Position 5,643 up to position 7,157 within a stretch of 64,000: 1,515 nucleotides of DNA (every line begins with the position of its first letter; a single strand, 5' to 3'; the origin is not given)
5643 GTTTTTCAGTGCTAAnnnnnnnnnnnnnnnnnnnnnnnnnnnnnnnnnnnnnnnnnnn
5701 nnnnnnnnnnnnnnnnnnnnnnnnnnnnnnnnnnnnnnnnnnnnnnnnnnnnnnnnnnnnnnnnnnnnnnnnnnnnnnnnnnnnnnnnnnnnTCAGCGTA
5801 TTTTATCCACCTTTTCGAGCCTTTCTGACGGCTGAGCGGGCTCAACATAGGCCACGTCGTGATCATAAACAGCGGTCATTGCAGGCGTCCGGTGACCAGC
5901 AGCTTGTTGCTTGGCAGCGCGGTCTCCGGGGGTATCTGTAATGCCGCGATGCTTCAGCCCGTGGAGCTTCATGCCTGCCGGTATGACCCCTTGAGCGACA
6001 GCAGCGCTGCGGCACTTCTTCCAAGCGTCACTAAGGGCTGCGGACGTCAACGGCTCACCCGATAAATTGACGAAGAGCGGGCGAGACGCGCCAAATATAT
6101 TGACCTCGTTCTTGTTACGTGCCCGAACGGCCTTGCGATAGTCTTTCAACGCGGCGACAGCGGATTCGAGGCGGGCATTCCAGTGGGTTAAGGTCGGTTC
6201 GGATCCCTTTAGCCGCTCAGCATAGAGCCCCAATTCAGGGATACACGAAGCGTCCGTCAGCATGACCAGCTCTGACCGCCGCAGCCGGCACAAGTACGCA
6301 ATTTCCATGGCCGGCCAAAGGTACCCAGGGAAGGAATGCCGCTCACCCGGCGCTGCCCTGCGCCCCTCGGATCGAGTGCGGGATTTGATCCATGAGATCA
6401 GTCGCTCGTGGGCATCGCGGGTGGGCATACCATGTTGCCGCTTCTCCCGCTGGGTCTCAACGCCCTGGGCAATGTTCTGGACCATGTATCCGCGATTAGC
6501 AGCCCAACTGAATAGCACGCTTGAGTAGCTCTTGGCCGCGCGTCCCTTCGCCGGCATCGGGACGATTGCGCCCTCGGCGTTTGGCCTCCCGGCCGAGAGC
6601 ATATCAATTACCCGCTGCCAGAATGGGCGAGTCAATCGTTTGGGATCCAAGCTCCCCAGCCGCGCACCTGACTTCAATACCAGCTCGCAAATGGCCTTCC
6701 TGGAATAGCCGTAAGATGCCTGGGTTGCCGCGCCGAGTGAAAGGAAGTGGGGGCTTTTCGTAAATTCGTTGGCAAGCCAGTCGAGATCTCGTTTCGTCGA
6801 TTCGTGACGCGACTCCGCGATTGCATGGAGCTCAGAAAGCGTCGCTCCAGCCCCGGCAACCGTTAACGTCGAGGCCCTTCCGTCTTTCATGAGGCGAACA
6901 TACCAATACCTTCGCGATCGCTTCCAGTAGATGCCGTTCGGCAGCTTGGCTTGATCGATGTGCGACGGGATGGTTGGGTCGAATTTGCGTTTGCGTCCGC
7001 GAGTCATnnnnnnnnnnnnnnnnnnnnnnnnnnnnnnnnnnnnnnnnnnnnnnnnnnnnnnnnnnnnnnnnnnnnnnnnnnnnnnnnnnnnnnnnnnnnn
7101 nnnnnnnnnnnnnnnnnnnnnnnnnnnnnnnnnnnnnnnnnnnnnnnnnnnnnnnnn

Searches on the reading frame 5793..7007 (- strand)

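Call 32: search_protein_families(library=pfam, proteins=[window:5793-7007:-], max_evalue=0.001)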
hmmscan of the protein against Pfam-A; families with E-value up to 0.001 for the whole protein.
window:5793-7007:- (404 aa): 1 family
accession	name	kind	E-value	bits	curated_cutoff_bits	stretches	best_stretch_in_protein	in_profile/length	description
PF00589.27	Phage_integrase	-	0.00018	21.7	27.1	0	233-384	27-168/172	Phage integrase family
